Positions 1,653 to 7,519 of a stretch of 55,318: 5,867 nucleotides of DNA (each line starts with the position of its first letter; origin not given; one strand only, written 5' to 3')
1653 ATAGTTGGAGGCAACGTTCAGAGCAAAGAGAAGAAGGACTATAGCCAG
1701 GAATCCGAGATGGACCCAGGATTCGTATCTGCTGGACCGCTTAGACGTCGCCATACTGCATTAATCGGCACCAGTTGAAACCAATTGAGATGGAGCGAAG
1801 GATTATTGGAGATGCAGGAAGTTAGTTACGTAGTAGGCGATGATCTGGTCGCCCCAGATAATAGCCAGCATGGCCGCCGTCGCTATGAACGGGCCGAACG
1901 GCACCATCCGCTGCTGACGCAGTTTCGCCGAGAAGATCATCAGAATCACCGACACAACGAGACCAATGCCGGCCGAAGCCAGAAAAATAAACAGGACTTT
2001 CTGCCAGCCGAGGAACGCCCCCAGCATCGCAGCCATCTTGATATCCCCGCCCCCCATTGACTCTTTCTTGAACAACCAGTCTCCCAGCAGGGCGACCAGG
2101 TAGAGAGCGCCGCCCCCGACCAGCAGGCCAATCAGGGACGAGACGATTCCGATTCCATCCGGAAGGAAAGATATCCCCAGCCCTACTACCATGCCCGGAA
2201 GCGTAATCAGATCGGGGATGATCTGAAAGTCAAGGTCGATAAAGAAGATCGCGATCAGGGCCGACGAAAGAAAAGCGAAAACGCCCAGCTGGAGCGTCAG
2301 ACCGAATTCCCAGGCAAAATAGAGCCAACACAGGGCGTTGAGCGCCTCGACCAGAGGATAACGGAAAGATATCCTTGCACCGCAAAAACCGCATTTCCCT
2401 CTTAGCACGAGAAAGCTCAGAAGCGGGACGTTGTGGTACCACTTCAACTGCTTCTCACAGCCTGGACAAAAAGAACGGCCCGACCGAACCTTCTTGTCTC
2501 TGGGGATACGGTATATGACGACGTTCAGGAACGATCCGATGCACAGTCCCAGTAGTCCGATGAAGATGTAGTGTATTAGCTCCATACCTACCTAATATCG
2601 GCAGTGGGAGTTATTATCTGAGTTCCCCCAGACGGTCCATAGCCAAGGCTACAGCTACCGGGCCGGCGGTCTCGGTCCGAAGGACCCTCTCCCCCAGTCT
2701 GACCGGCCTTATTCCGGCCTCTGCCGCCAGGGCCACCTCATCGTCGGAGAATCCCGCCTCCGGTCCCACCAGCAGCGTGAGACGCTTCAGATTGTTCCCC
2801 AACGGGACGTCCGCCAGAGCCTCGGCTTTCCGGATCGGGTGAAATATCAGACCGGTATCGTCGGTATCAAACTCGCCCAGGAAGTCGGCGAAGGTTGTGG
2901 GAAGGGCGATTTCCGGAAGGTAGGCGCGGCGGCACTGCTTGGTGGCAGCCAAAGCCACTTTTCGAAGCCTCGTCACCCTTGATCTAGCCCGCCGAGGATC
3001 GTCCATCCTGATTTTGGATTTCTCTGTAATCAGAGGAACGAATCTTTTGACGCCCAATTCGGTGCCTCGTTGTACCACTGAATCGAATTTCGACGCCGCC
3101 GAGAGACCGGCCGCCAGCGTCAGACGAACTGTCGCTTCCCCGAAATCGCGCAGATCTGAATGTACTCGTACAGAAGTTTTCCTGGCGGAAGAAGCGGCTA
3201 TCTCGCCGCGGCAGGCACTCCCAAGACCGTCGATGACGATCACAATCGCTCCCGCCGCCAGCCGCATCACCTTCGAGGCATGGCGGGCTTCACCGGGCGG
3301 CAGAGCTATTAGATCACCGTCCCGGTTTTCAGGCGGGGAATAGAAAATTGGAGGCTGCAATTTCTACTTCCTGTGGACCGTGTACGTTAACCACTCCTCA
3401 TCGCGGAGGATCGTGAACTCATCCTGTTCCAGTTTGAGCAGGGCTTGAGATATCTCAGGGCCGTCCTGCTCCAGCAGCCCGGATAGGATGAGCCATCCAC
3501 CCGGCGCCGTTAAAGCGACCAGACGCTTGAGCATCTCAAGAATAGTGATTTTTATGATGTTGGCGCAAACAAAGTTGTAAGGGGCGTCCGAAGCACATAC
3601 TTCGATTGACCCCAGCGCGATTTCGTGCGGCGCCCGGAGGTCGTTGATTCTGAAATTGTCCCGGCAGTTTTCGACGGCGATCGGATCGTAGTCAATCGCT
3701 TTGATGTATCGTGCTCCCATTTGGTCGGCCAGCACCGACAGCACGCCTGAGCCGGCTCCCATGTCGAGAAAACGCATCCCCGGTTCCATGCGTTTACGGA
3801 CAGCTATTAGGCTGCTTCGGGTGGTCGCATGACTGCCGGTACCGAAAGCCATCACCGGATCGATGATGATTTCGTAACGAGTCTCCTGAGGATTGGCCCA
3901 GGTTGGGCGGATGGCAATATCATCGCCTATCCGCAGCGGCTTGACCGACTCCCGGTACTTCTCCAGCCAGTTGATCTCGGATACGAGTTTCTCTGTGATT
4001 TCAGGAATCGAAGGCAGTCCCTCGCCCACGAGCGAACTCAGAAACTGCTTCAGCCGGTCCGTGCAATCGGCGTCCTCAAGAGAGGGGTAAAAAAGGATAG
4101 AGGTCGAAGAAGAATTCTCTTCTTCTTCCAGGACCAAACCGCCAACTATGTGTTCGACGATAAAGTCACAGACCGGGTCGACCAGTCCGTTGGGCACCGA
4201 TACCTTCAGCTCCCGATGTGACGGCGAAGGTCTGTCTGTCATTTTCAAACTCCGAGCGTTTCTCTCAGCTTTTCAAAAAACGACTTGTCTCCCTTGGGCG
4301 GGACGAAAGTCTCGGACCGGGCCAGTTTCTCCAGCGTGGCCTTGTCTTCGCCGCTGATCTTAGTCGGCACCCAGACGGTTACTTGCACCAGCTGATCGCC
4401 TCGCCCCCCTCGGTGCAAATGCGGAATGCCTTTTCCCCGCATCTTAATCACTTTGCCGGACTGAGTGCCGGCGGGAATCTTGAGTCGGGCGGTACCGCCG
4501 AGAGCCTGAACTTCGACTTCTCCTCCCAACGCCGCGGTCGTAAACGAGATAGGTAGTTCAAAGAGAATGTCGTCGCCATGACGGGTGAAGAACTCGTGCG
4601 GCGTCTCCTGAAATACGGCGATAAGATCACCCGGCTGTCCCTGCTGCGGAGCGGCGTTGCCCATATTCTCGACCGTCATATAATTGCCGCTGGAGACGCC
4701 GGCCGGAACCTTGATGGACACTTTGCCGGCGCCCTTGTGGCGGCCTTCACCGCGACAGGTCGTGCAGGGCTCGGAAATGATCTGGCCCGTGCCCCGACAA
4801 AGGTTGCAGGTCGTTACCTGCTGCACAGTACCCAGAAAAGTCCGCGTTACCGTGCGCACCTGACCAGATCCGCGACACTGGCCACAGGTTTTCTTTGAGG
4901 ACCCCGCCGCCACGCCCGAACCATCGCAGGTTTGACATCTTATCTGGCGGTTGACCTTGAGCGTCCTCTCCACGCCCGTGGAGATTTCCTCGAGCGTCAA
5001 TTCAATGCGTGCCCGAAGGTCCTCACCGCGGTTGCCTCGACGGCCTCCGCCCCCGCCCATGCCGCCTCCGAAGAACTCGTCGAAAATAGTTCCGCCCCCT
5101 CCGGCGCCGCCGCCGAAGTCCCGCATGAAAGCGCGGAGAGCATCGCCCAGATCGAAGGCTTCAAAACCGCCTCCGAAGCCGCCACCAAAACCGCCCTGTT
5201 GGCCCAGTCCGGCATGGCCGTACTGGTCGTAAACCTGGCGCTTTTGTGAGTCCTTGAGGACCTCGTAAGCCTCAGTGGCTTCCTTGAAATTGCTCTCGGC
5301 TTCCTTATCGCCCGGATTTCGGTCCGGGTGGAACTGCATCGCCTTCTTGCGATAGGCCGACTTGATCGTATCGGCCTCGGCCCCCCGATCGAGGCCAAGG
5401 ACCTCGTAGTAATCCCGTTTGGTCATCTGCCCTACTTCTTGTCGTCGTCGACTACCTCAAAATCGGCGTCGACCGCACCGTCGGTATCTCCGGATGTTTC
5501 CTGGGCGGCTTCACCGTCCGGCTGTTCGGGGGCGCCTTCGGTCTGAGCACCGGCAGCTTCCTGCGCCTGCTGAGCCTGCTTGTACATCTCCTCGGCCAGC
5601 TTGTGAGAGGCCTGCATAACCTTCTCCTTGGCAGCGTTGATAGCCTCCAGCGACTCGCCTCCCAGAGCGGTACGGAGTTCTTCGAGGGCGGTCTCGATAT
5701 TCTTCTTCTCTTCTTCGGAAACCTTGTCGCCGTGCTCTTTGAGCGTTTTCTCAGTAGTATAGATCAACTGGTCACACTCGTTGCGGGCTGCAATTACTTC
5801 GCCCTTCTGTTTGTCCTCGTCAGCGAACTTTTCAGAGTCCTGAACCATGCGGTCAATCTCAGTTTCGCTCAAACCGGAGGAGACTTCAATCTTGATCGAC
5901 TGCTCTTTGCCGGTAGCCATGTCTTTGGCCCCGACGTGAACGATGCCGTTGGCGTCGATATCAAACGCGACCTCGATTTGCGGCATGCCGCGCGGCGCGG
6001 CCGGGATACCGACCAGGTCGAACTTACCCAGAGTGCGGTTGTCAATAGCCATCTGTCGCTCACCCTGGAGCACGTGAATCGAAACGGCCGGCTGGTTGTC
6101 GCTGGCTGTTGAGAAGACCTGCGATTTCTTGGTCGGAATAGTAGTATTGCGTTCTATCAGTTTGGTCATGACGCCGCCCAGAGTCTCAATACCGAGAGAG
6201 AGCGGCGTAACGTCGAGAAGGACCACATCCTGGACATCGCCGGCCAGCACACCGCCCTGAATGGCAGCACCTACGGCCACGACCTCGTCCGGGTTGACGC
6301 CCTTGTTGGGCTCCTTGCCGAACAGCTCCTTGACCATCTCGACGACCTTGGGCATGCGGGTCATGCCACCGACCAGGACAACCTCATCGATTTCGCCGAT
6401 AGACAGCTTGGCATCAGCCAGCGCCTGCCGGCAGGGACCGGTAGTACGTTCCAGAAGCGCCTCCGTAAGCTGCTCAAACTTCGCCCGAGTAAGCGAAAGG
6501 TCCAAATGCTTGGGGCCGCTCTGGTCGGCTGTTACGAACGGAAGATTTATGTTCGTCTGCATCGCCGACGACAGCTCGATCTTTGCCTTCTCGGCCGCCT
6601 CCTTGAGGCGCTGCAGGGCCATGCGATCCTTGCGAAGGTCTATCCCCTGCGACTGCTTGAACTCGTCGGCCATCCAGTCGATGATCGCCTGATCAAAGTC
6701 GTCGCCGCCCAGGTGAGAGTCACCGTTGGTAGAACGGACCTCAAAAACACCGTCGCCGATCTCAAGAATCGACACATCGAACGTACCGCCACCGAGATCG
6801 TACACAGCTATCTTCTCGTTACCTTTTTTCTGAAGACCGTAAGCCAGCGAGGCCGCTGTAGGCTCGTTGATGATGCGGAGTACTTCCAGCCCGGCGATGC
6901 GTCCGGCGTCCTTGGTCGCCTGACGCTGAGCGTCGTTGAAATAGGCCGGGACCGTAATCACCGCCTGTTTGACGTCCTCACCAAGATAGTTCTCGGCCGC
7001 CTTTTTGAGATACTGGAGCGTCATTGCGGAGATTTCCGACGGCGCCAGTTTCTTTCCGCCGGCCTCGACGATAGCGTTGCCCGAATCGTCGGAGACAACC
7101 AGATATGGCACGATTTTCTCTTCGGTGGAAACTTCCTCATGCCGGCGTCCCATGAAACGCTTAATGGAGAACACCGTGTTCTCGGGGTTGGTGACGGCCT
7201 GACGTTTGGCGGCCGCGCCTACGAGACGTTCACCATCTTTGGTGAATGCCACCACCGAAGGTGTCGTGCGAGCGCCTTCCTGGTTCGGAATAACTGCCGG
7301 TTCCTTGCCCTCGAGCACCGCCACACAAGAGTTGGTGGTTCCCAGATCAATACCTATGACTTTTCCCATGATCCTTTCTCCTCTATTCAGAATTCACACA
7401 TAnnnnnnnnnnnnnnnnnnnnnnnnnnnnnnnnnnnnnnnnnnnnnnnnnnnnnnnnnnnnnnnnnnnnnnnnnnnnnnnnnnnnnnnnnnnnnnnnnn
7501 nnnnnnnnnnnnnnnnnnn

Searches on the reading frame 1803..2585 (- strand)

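Call 10: search_protein_families(library=ncbifam, proteins=[window:1803-2585:-], max_evalue=0.00001)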
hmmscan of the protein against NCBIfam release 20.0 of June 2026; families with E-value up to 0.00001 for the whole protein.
window:1803-2585:- (260 aa): 0 families

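Call 80: search_protein_families(library=pfam, proteins=[window:1803-2585:-], max_evalue=0.01)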
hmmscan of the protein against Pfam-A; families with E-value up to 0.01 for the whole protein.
window:1803-2585:- (260 aa): 2 families
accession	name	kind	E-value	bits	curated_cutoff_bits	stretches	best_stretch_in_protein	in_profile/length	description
PF06750.18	A24_N_bact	-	5.3e-34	116.6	23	1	11-94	1-84/84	Bacterial Peptidase A24 N-terminal domain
PF01478.23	Peptidase_A24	-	1.3e-19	71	26.5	1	105-212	2-103/104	Type IV leader peptidase family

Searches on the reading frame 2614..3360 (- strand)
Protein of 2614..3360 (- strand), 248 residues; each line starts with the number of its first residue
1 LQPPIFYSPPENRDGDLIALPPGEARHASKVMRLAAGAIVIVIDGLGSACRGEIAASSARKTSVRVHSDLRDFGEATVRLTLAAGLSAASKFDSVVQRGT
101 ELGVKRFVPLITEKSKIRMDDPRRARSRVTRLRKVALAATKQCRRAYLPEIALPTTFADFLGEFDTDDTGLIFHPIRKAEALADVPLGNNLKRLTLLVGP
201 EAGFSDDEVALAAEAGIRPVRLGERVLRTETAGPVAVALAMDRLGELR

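Call 10: search_protein_families(library=ncbifam, proteins=[window:2614-3360:-], max_evalue=0.00001)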
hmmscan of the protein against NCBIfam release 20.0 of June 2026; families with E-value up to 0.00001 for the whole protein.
window:2614-3360:- (248 aa): 23 families
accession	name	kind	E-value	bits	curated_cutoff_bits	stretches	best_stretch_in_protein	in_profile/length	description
NF008692.0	PRK11713.1-5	equivalog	9.1e-57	192.2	196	1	6-246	6-245/246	16S rRNA (uracil(1498)-N(3))-methyltransferase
NF008709.0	PRK11713.7-4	equivalog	3.2e-48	164.2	292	1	14-247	12-245/246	16S rRNA (uracil(1498)-N(3))-methyltransferase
NF008693.0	PRK11713.2-3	equivalog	6.8e-42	143.4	210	1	1-245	1-243/246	16S rRNA (uracil(1498)-N(3))-methyltransferase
TIGR00046.1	TIGR00046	subfamily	1.6e-41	142.3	41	1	6-246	5-239/240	RsmE family RNA methyltransferase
NF008706.0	PRK11713.7-1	equivalog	3.8e-39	134.9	273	1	18-238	15-223/232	16S rRNA (uracil(1498)-N(3))-methyltransferase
NF008707.0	PRK11713.7-2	equivalog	2.7e-38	131.6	327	1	6-241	14-250/255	16S rRNA (uracil(1498)-N(3))-methyltransferase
NF008705.0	PRK11713.6-4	equivalog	4.9e-37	127.5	343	1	6-244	4-238/248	16S rRNA (uracil(1498)-N(3))-methyltransferase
NF008690.0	PRK11713.1-1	equivalog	3.7e-36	124.7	342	1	3-246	3-241/243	16S rRNA (uracil(1498)-N(3))-methyltransferase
NF008697.0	PRK11713.4-1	equivalog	7.8e-36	123.6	234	1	15-241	17-240/250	16S rRNA (uracil(1498)-N(3))-methyltransferase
NF008691.0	PRK11713.1-4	equivalog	1.3e-35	122.8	279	1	23-234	23-238/252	16S rRNA (uracil(1498)-N(3))-methyltransferase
NF008702.0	PRK11713.6-1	equivalog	1.5e-33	116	269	1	5-238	3-227/235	16S rRNA (uracil(1498)-N(3))-methyltransferase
NF008694.0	PRK11713.3-2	equivalog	1.8e-33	115.9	234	1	11-239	15-236/245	16S rRNA (uracil(1498)-N(3))-methyltransferase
NF008711.0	PRK11713.7-6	equivalog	2.6e-33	115.7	304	1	20-242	18-240/244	16S rRNA (uracil(1498)-N(3))-methyltransferase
NF008696.0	PRK11713.3-5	equivalog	9.7e-33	113.5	234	1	17-247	20-245/248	16S rRNA (uracil(1498)-N(3))-methyltransferase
NF008703.0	PRK11713.6-2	equivalog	7.3e-31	107.1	291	1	4-240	5-235/242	16S rRNA (uracil(1498)-N(3))-methyltransferase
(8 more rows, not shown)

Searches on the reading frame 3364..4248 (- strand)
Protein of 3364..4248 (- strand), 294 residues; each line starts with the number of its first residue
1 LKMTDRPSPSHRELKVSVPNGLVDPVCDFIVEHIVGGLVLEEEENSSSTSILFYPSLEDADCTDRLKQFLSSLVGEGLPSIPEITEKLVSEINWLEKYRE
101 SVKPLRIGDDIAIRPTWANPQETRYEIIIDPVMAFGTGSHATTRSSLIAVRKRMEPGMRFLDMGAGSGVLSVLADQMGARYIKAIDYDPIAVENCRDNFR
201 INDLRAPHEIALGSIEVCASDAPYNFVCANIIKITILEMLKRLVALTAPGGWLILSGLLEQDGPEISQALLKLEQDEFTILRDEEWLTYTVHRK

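Call 10: search_protein_families(library=ncbifam, proteins=[window:3364-4248:-], max_evalue=0.00001)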
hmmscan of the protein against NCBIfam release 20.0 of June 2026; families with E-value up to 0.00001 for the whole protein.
window:3364-4248:- (294 aa): 7 families
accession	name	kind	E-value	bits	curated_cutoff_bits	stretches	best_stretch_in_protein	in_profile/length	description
NF001785.0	PRK00517.2-2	equivalog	1.2e-47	162.5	188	1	81-292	69-280/282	50S ribosomal protein L11 methyltransferase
NF001786.0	PRK00517.2-4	equivalog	2e-46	158.3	327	1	22-293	15-274/277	50S ribosomal protein L11 methyltransferase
TIGR00406.1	prmA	equivalog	6.2e-42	144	183.15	1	86-286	87-287/288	50S ribosomal protein L11 methyltransferase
NF001790.0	PRK00517.3-3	equivalog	4e-36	124.7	269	1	89-292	54-260/262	50S ribosomal protein L11 methyltransferase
NF001784.0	PRK00517.2-1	equivalog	1.3e-26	93.8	244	1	57-289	54-287/290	50S ribosomal protein L11 methyltransferase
NF011529.0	PRK14968.1-3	equivalog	1.4e-07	31.1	162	1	155-205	33-82/198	putative methyltransferase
NF011528.0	PRK14968.1-2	equivalog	1.6e-06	27.8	171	1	153-206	35-87/205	putative methyltransferase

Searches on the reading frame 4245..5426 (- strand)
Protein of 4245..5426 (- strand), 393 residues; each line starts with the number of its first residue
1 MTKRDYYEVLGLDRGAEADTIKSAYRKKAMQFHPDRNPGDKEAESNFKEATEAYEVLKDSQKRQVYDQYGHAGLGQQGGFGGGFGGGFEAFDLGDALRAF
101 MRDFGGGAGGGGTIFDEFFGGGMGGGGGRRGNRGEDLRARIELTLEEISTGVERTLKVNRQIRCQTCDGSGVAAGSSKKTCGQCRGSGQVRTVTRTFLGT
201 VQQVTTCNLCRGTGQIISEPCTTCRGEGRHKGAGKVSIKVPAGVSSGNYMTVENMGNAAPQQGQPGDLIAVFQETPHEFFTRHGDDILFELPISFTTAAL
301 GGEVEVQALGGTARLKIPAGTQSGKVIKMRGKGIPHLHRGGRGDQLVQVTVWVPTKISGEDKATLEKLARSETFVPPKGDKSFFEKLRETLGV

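Call 10: search_protein_families(library=ncbifam, proteins=[window:4245-5426:-], max_evalue=0.00001)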
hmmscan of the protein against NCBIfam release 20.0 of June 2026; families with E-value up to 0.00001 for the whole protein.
window:4245-5426:- (393 aa): 12 families
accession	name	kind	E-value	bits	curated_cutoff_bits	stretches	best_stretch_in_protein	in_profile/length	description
NF010874.0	PRK14281.1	equivalog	2e-131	438.8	619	1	2-391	1-396/397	chaperone protein DnaJ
TIGR02349.1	DnaJ_bact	equivalog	6.2e-122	407.4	377.2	1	5-371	1-353/354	molecular chaperone DnaJ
NF008035.0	PRK10767.1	subfamily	3e-118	395.1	338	1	1-389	1-367/374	molecular chaperone DnaJ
NF010894.0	PRK14301.1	equivalog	3.2e-100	335.7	548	1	1-392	1-371/373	chaperone protein DnaJ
NF010871.0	PRK14278.1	equivalog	1.1e-95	320.8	502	2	103-390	80-374/378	molecular chaperone DnaJ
NF010885.0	PRK14292.1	equivalog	1.3e-91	307.4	585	1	5-389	3-366/371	chaperone protein DnaJ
NF010872.0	PRK14279.1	equivalog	1.5e-83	281.1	556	1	3-373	8-380/394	molecular chaperone DnaJ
NF037946.1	terminal_TopJ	equivalog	8.7e-57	193.2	300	2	2-81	3-81/810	terminal organelle assembly protein TopJ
NF010892.0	PRK14299.1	equivalog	2.7e-55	187.6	392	2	1-193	1-187/291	chaperone protein DnaJ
NF007618.0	PRK10266.1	equivalog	1.2e-39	136.6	403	2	235-378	159-300/306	curved DNA-binding protein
TIGR03835.1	termin_org_DnaJ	equivalog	1.9e-30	106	512.25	1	3-80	1-77/871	terminal organelle assembly protein TopJ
NF050028.1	CldAdptActJ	equivalog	8.5e-09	35.8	150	1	5-66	3-69/93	cold adaptation protein ActJcold adaptation protein ActJ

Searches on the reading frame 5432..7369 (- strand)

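Call 10: search_protein_families(library=ncbifam, proteins=[window:5432-7369:-], max_evalue=0.00001)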
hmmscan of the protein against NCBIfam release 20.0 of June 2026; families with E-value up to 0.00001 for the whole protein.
window:5432-7369:- (645 aa): 13 families
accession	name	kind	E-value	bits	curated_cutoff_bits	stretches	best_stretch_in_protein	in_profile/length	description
NF001413.0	PRK00290.1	equivalog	0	1048.2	648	1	1-644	1-625/625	molecular chaperone DnaK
TIGR02350.1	prok_dnaK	equivalog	2.2e-303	1007.1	822.55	1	3-597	1-596/596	molecular chaperone DnaK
NF009947.0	PRK13411.1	equivalog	1.4e-277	922.2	1002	1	1-613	1-620/662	molecular chaperone DnaK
NF009946.0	PRK13410.1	equivalog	1.7e-258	859.3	1019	1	1-605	1-611/669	molecular chaperone DnaK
TIGR01991.1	HscA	equivalog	4.8e-199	662.7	708.55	1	4-599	1-588/600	Fe-S protein assembly chaperone HscA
NF003520.0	PRK05183.1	subfamily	8.9e-199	661.9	620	1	4-601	21-611/621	Fe-S protein assembly chaperone HscA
NF002399.0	PRK01433.1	equivalog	1.4e-126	423.5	743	1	4-584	21-566/595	Fe-S protein assembly chaperone HscA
NF008673.0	PRK11678.1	equivalog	3e-21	75.8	331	2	114-208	130-232/450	molecular chaperone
TIGR00904.1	mreB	subfamily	5.2e-16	58.6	365.75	1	119-239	85-199/334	MreB/Mrl family cell shape determining protein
NF010539.0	PRK13927.1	subfamily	1.7e-15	56.8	293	1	114-240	80-201/339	rod shape-determining protein MreB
NF011660.0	PRK15080.1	equivalog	2.9e-13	49.7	182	1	117-220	78-176/277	ethanolamine utilization protein EutJ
TIGR02529.1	EutJ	subfamily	7.4e-13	48.5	152.1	1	118-220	46-143/239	ethanolamine utilization protein EutJ family protein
NF010540.1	PRK13929.1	exception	6.5e-11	41.9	515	1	114-368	77-320/334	rod-share determining protein MreBH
